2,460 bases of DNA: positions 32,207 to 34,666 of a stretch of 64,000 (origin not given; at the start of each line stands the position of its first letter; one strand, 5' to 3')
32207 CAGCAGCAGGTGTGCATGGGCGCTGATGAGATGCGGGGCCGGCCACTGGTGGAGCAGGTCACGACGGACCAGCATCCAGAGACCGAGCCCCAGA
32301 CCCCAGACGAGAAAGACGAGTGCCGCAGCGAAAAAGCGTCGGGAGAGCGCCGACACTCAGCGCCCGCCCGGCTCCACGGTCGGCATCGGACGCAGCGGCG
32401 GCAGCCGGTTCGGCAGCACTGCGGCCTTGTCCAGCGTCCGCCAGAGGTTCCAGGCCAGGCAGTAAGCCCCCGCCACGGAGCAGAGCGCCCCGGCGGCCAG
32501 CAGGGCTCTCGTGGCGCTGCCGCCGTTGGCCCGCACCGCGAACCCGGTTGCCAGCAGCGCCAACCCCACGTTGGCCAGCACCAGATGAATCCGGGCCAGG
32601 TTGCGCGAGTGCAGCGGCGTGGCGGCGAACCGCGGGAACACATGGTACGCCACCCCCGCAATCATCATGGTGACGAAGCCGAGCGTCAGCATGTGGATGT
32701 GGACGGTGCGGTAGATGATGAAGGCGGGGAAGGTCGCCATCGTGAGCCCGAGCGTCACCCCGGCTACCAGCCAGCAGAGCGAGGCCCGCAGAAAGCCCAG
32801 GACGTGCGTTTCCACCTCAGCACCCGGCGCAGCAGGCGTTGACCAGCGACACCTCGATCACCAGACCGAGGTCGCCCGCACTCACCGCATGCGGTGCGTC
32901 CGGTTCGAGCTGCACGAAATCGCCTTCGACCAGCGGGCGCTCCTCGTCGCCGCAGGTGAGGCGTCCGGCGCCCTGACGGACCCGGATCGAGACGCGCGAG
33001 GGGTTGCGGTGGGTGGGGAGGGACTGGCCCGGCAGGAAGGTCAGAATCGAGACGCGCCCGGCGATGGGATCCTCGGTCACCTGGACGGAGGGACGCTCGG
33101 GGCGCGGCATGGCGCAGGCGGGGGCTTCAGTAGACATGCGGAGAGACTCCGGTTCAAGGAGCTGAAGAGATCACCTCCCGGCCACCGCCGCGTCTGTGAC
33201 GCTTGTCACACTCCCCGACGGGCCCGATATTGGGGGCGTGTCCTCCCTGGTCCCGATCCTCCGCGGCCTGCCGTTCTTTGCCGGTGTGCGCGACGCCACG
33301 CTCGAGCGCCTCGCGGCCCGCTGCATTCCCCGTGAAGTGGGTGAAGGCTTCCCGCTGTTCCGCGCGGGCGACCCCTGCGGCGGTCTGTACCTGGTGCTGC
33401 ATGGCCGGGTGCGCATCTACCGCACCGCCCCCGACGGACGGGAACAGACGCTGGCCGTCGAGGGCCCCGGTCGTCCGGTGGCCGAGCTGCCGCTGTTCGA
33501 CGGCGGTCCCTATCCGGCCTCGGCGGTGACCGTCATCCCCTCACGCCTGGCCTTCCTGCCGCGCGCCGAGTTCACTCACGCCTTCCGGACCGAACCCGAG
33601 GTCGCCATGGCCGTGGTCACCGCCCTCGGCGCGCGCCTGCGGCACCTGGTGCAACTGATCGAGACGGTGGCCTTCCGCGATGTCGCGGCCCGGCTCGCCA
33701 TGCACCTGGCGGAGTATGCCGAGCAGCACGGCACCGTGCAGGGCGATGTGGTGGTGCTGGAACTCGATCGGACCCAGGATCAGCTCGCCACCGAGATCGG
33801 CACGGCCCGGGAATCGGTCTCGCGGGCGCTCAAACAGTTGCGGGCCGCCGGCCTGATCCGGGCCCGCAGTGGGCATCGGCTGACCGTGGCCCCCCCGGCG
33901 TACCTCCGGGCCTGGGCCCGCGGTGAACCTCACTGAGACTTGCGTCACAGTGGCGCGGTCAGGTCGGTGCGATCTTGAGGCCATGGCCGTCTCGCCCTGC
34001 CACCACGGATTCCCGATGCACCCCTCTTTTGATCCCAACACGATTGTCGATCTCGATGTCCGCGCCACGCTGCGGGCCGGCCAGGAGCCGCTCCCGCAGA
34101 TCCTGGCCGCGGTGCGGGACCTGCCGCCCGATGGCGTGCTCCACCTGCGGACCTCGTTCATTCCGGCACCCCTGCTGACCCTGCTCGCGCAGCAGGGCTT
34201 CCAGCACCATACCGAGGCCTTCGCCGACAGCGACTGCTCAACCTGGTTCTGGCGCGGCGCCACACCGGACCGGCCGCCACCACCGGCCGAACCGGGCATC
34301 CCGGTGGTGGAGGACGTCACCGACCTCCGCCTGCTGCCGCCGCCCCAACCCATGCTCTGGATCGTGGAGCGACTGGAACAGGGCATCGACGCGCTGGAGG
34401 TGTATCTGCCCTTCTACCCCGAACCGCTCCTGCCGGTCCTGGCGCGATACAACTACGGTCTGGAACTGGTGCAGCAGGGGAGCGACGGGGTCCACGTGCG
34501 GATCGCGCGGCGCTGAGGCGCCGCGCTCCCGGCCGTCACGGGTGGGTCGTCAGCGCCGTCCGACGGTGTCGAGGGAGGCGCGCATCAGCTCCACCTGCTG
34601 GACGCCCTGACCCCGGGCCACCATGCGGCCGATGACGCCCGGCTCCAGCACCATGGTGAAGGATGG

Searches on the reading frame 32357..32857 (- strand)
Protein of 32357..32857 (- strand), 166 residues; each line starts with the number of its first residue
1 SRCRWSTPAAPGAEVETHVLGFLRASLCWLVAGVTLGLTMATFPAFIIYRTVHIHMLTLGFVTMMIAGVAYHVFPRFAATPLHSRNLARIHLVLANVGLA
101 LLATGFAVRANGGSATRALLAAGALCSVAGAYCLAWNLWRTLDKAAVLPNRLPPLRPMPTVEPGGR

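Call 7: search_protein_families(library=pfam, proteins=[window:32357-32857:-], max_evalue=0.01)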
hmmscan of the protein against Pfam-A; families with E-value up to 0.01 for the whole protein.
window:32357-32857:- (166 aa): 2 families
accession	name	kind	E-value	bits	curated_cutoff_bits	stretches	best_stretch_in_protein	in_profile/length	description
PF00115.25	COX1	-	4.7e-09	36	34.8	1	20-142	4-143/436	Cytochrome C and Quinol oxidase polypeptide I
PF04987.19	PigN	-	0.001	18.4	25.4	1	23-103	163-242/456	Phosphatidylinositolglycan class N (PIG-N)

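Call 8: search_protein_families(library=ncbifam, proteins=[window:32357-32857:-], max_evalue=0.01)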
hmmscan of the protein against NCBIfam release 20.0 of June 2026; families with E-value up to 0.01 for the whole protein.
window:32357-32857:- (166 aa): 2 families
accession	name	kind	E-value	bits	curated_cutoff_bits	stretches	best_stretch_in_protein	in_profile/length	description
NF011053.0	PRK14485.1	subfamily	2e-06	26.4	1080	1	49-104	342-397/716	putative bifunctional cbb3-type cytochrome c oxidase subunit I/II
TIGR00780.1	ccoN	equivalog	1.5e-05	24.1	583.15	1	47-105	338-397/474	cytochrome-c oxidase, cbb3-type subunit I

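Call 28: find_homologous_proteins(query=window:32357-32815:-, max_evalue=0.001)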
Query window:32357-32815:- (152 aa): 129 proteins with E <= 0.001 among 1017 candidates; the best 120 are listed.
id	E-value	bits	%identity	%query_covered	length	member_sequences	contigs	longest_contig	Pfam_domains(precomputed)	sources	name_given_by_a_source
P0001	4.5e-93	327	100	100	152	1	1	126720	PF00115.26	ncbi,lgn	-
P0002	1.9e-79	283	86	100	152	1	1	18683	PF00115.26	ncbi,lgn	-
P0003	2.2e-53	198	66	99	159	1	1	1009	PF00115.26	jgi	jgi:cbb3-type cytochrome oxidase subunit 1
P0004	5.6e-52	194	65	88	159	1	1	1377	-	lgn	-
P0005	6.4e-52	194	69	93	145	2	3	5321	PF00115.26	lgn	-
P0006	8.8e-52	193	63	100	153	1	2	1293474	PF00115.26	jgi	jgi:cbb3-type cytochrome oxidase subunit 1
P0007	1.0e-51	193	67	97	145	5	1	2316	PF00115.26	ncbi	-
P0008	1.0e-51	193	63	99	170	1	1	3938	PF00115.26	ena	-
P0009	3.5e-51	191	64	97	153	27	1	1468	PF00115.26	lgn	-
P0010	4.1e-51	191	64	97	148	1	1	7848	PF00115.26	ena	-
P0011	5.3e-51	191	65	95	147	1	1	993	PF00115.26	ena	-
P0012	5.4e-51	191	62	100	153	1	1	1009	PF00115.26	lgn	-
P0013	8.6e-51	190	62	99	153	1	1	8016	PF00115.26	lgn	-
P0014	2.9e-50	188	64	97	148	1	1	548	PF00115.26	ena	-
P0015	5.5e-50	187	65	98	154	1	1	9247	PF00115.26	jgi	jgi:cbb3-type cytochrome oxidase subunit 1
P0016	6.7e-50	187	65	94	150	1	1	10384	PF00115.26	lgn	-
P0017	1.8e-49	186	64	96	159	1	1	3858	PF00115.26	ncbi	-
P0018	2.0e-49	186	62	97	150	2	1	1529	PF00115.26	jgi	jgi:cbb3-type cytochrome oxidase subunit 1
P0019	2.4e-49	185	60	99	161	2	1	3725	PF00115.26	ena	-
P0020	3.2e-49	185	59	97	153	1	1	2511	PF00115.26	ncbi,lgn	-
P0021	3.6e-49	185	66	98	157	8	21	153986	PF00115.26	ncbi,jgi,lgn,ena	jgi:cbb3-type cytochrome oxidase subunit 1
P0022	3.8e-49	185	64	93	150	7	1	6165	PF00115.26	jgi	jgi:cbb3-type cytochrome oxidase subunit 1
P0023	3.9e-49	185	61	86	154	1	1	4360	PF00115.26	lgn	-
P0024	4.2e-49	184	61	100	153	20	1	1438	PF00115.26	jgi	jgi:Cytochrome C and Quinol oxidase polypeptide I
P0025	5.1e-49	184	65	91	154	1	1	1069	PF00115.26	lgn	-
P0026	8.5e-49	183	62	100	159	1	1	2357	PF00115.26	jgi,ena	-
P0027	8.6e-49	183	61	100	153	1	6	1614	PF00115.26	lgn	-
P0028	9.7e-49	183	61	97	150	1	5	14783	PF00115.26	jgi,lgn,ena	-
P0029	3.3e-48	182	61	96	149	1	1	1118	PF00115.26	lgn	-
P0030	3.4e-48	181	63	93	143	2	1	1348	PF00115.26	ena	-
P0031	3.5e-48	181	59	100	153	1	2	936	PF00115.26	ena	-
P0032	3.9e-48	181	65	95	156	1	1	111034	PF00115.26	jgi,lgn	jgi:cbb3-type cytochrome oxidase subunit 1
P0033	5.0e-48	181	61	97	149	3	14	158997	PF00115.26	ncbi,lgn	-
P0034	6.4e-48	181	63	95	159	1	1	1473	PF00115.26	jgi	jgi:cbb3-type cytochrome oxidase subunit 1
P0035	1.3e-47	180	60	99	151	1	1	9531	PF00115.26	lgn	-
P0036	1.6e-47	179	60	97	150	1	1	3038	PF00115.26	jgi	-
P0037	1.8e-47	179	62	97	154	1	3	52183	PF00115.26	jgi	jgi:cbb3-type cytochrome oxidase subunit 1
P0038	2.0e-47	179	67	91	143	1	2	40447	PF00115.26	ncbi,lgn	ncbi:MAG: cbb3-type cytochrome c oxidase subunit I [Gemmatimonadales bacterium]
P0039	4.1e-47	178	66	91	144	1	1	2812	PF00115.26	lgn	-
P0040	4.4e-47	178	64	97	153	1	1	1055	PF00115.26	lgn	-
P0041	6.8e-47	177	62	91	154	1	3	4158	PF00115.26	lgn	-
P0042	9.9e-47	177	60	99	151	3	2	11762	PF00115.26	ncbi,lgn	-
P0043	1.1e-46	177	64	94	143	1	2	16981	PF00115.26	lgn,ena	-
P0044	1.3e-46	176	65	94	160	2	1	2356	PF00115.26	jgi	jgi:cbb3-type cytochrome oxidase subunit 1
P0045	1.4e-46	176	57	97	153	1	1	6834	PF00115.26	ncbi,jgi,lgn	-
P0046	1.9e-46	176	63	99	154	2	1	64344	PF00115.26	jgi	jgi:cbb3-type cytochrome oxidase subunit 1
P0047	2.6e-46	175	64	93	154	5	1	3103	PF00115.26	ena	-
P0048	2.7e-46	175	61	99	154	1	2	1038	PF00115.26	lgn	-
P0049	3.0e-46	175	65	87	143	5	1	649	PF00115.26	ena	-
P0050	4.3e-46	175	61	86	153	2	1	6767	PF00115.26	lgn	-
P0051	5.1e-46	174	63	91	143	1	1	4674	PF00115.26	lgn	-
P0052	5.7e-46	174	58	95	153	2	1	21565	PF00115.26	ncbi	-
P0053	6.9e-46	174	60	99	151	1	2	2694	PF00115.26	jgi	jgi:cbb3-type cytochrome oxidase subunit 1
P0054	7.7e-46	174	60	99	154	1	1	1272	PF00115.26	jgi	jgi:cbb3-type cytochrome oxidase subunit 1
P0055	8.5e-46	174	61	99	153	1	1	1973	PF00115.26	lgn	-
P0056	9.6e-46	174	64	91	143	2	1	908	PF00115.26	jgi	jgi:hypothetical protein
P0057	1.2e-45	173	63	94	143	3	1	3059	PF00115.26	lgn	-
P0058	1.5e-45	173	62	97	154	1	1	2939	PF00115.26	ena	-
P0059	1.6e-45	173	61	99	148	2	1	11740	PF00115.26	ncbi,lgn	ncbi:MAG: hypothetical protein ACYC2K_04235 [Gemmatimonadales bacterium]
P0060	1.6e-45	173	62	94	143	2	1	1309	PF00115.26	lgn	-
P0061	2.1e-45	172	60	99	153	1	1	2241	PF00115.26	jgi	jgi:cbb3-type cytochrome oxidase subunit 1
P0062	2.5e-45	172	57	95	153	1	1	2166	PF00115.26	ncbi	-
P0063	4.1e-45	171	58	100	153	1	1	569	PF00115.26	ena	-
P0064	4.3e-45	171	58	96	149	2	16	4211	PF00115.26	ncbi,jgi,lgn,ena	-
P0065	1.1e-44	170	57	96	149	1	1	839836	PF00115.26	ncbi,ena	-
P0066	1.1e-44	170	60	99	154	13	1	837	PF00115.26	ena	-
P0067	1.1e-44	170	63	94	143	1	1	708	PF00115.26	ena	-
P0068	1.5e-44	170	61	91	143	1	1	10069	PF00115.26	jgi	jgi:cbb3-type cytochrome oxidase subunit 1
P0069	1.5e-44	170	57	100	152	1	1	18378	PF00115.26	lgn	-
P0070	2.1e-44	169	59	100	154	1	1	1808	PF00115.26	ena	-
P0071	2.3e-44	169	63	88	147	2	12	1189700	PF00115.26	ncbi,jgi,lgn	-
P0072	2.6e-44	169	64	91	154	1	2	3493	PF00115.26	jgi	jgi:cbb3-type cytochrome oxidase subunit 1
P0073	2.6e-44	169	57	96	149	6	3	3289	PF00115.26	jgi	jgi:cbb3-type cytochrome oxidase subunit 1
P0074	3.1e-44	169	60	94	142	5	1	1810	PF00115.26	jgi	-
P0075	6.0e-44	168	65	87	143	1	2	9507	PF00115.26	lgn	-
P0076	9.9e-44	167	62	91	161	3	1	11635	PF00115.26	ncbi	-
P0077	1.0e-43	167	60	91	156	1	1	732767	PF00115.26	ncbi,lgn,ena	-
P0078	1.1e-43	167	59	98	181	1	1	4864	PF00115.26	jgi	jgi:cbb3-type cytochrome oxidase subunit 1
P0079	1.7e-43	166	61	94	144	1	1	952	PF00115.26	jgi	jgi:cbb3-type cytochrome oxidase subunit 1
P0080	3.3e-43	165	59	95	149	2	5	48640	PF00115.26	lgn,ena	-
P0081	3.3e-43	165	58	97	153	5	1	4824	PF00115.26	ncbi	-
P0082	3.7e-43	165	58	93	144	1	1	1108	PF00115.26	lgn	-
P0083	4.1e-43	165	62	91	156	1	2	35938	PF00115.26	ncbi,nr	ncbi:MAG: cbb3-type cytochrome c oxidase subunit I [Gemmatimonadales bacterium]|nr:cbb3-type cytochr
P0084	4.4e-43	165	56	86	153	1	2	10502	PF00115.26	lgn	-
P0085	4.5e-43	165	59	95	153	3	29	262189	PF00115.26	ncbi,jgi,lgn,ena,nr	ncbi:MAG: cbb3-type cytochrome c oxidase subunit I [Gemmatimonadetes bacterium]|nr:cbb3-type cytochr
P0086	6.0e-43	164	58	94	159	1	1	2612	PF00115.26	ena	-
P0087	7.6e-43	164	63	87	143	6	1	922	PF00115.26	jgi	-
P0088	9.0e-43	164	64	86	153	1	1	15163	PF00115.26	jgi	jgi:cbb3-type cytochrome oxidase subunit 1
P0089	9.7e-43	164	57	91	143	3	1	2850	PF00115.26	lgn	-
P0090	1.1e-42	164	65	82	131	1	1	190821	PF00115.26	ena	-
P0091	1.2e-42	163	62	87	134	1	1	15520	PF00115.26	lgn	-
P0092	2.1e-42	163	62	88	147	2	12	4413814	PF00115.26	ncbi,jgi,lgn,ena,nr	ncbi:MAG: cbb3-type cytochrome c oxidase subunit I [Gemmatimonadales bacterium]|nr:cbb3-type cytochr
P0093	2.7e-42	162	63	86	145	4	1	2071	PF00115.26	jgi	jgi:cbb3-type cytochrome oxidase subunit 1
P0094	4.9e-42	162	55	96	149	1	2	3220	PF00115.26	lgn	-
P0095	6.7e-42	161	56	95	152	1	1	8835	PF00115.26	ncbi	-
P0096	1.0e-41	160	56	96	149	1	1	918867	PF00115.26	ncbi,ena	-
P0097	1.7e-41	160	61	86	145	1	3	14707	PF00115.26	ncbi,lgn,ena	-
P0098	2.3e-41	159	57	93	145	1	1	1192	PF00115.26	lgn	-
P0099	6.2e-41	158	57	94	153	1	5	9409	PF00115.26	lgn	-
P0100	1.9e-39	153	61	82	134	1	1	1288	PF00115.26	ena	-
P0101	2.5e-39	153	53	97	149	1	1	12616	PF00115.26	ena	-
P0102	5.8e-39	152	56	98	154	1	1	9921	PF00115.26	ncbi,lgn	-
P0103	1.7e-38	150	52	95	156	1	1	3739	PF00115.26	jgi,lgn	jgi:cbb3-type cytochrome oxidase subunit 1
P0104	1.2e-37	147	58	82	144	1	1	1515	PF05940.18,PF00115.26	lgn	-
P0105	2.3e-37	146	49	98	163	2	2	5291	PF00115.26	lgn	-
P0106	6.0e-37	145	54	85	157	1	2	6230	PF00115.26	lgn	-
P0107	1.3e-36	144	53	97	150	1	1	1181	PF00115.26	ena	-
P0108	1.8e-36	143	62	68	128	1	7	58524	PF00115.26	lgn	-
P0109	4.4e-36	142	62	78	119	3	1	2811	PF00115.26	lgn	-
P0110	1.9e-35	140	51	100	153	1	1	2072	PF00115.26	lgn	-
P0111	4.5e-35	139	53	85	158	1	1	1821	PF00115.26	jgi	jgi:cbb3-type cytochrome oxidase subunit 1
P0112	4.9e-35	139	52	94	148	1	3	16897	PF00115.26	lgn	-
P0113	5.0e-35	139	52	85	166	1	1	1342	PF00115.26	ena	-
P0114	7.8e-35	138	54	85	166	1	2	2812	PF00115.26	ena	-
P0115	9.2e-35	138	61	83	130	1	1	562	PF00115.26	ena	-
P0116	1.7e-34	137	51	93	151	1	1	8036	PF00115.26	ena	-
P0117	2.8e-32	130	53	85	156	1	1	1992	PF00115.26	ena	-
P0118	4.7e-32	129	50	94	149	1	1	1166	PF00115.26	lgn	-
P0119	3.9e-31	126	53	90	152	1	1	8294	PF00115.26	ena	-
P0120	8.5e-31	125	58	74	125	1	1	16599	PF00115.26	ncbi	ncbi:MAG: hypothetical protein ABJC19_09435 [Gemmatimonadota bacterium]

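Call 52: predict_structure(alignment_id=A1)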
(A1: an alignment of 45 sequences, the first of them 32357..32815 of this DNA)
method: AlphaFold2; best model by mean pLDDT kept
length: 152 residues; sequences in the alignment: 45
mean_pLDDT: 90.2   pTM: 0.77
mean pLDDT of the five models: 90.2, 87.9, 85.9, 77.5, 73.1
residues with pLDDT >= 90: 105; 70-90: 43; 50-70: 4; < 50: 0
segments of 3 or more residues with pLDDT < 50: none
pLDDT, mean of each block of 10 residues (from residue 1): 87 95 95 93 89 90 88 95 96 94 96 95 92 73 78 69
secondary structure, 60 per line:
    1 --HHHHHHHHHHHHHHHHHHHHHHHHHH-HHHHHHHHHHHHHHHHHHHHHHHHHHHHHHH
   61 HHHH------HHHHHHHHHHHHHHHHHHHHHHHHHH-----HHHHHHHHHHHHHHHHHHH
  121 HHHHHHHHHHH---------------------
elements in order: H3-28 H30-64 H71-96 H102-131

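Call 54: fold_search(model_id=the predicted structure, library=pdb)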
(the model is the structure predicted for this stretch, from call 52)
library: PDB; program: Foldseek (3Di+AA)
matches with E <= 10: 304; with E <= 0.001: 1
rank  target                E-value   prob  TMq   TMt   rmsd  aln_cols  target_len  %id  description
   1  8smr_E                6.3e-04  1.00  0.72  0.24   4.8       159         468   24  cytochrome bc1-cbb3 supercomplex from Pseudomonas aeruginosa (released 2023-10-11)
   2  9g6b_A                1.2e-03  1.00  0.76  0.26   2.1       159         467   23  cbb3-2 NOH complex (released 2026-01-28)
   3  3mk7_A                1.7e-03  1.00  0.72  0.25   4.4       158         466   24  The structure of CBB3 cytochrome oxidase (released 2010-08-04)
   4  3mk7_G                2.1e-03  1.00  0.71  0.24   4.4       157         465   24  The structure of CBB3 cytochrome oxidase (released 2010-08-04)
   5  3mk7_D                2.5e-03  1.00  0.72  0.25   4.4       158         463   24  The structure of CBB3 cytochrome oxidase (released 2010-08-04)
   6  9g83_t                3.8e-03  1.00  0.77  0.26   2.6       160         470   20  Respiratory supercomplex CI1-CIII2-CIV2-(cbb3)1 from alphaproteobacterium (released 2026-02-04)
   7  7w5z_C1               1.5e-02  1.00  0.75  0.18   2.4       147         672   12  Cryo-EM structure of Tetrahymena thermophila mitochondrial complex IV, composite dimer model (released 2022-04-06)
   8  7cub_A                5.6e-02  1.00  0.74  0.19   2.3       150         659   11  2.55-Angstrom Cryo-EM structure of Cytochrome bo3 from Escherichia coli in Native Membrane (released 2021-08-25)
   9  6adq_F                7.2e-02  1.00  0.63  0.19   3.0       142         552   16  Respiratory Complex CIII2CIV2SOD2 from Mycobacterium smegmatis (released 2018-11-14)
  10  3omi_A                9.3e-02  1.00  0.77  0.23   2.4       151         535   14  Catalytic core subunits (I and II) of cytochrome C oxidase from Rhodobacter sphaeroides with D132A mutation (released 2011-02-02)
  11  7xmc_A                9.3e-02  1.00  0.76  0.19   2.4       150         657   12  Cryo-EM structure of Cytochrome bo3 from Escherichia coli, apo structure with DMSO (released 2022-12-21)
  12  1qle_A                1.0e-01  1.00  0.76  0.23   2.3       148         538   14  CRYO-STRUCTURE OF THE PARACOCCUS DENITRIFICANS FOUR-SUBUNIT CYTOCHROME C OXIDASE IN THE COMPLETELY OXIDIZED STATE COMP (released 1999-12-02)
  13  8qqk_A                1.1e-01  1.00  0.74  0.18   2.3       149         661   11  Cryo-EM structure of E. coli cytochrome bo3 quinol oxidase assembled in peptidiscs (released 2024-04-24)
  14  7n9z_F                1.4e-01  1.00  0.74  0.18   2.2       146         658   12  E. coli cytochrome bo3 in MSP nanodisc (released 2021-09-01)
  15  3dtu_C                1.8e-01  1.00  0.76  0.23   2.1       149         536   13  Catalytic core subunits (I and II) of cytochrome c oxidase from Rhodobacter sphaeroides complexed with deoxycholic aci (released 2008-09-16)
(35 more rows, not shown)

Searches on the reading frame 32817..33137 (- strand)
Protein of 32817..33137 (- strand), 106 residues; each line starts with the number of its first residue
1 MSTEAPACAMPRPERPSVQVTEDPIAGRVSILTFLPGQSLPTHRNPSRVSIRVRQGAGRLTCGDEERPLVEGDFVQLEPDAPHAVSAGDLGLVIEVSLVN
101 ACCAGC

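Call 7: search_protein_families(library=pfam, proteins=[window:32817-33137:-], max_evalue=0.01)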
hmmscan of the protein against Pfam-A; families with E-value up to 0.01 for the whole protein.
window:32817-33137:- (106 aa): 2 families
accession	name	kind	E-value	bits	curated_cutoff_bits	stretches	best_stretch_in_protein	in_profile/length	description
PF07883.17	Cupin_2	-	3.2e-09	36.8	27.2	1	31-86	2-57/70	Cupin domain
PF02311.25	AraC_binding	-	0.00034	20.8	21.1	1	37-89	13-65/135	AraC-like ligand binding domain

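Call 8: search_protein_families(library=ncbifam, proteins=[window:32817-33137:-], max_evalue=0.01)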
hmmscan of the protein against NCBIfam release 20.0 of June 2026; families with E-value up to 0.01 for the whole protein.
window:32817-33137:- (106 aa): 1 family
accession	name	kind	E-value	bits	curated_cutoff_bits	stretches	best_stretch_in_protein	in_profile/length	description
NF049940.1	MandnitrLy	equivalog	0.0079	16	140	1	21-89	29-98/130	(R)-mandelonitrile lyase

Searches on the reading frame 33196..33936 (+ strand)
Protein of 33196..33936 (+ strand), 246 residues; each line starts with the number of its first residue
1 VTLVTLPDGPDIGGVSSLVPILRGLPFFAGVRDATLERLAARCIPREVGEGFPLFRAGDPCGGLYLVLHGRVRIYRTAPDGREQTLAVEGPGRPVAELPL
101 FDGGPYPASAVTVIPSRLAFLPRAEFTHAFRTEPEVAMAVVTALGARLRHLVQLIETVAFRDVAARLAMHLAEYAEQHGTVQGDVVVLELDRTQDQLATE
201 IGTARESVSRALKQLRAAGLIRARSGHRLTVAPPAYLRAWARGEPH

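Call 30: search_protein_families(library=pfam, proteins=[window:33196-33936:+], max_evalue=0.001)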
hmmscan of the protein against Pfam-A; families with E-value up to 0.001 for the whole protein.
window:33196-33936:+ (246 aa): 6 families
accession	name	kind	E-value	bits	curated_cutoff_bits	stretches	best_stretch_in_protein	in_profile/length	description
PF00027.35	cNMP_binding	-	4.3e-22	78.3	27.5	1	46-131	2-87/89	Cyclic nucleotide-binding domain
PF13545.12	HTH_Crp_2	-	3.9e-15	56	27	1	165-239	1-69/70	Crp-like helix-turn-helix domain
PF00325.26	Crp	-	5e-05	23.4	21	1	197-221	8-32/32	Bacterial regulatory proteins, crp family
PF12802.13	MarR_2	-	7.5e-05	23.2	27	1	192-225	21-55/61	MarR family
PF00392.27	GntR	-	0.00034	20.6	27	1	194-230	27-63/64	Bacterial regulatory proteins, gntR family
PF25213.1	HVO_A0261_N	-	0.00072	19.8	35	0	191-230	24-64/86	HVO_A0261 N-terminal domain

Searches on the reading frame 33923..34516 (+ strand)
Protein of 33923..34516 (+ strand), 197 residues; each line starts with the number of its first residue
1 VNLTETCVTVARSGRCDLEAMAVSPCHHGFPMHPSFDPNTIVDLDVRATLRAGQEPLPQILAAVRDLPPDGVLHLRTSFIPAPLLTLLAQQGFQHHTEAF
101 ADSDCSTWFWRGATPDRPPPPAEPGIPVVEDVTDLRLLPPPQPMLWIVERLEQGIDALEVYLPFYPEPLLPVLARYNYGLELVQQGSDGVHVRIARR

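Call 30: search_protein_families(library=pfam, proteins=[window:33923-34516:+], max_evalue=0.001)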
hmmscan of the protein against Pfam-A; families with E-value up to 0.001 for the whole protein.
window:33923-34516:+ (197 aa): 1 family
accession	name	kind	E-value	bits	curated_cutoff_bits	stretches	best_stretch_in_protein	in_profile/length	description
PF10006.14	DUF2249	-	1.3e-18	67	29.5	2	44-111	2-70/70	Uncharacterized conserved protein (DUF2249)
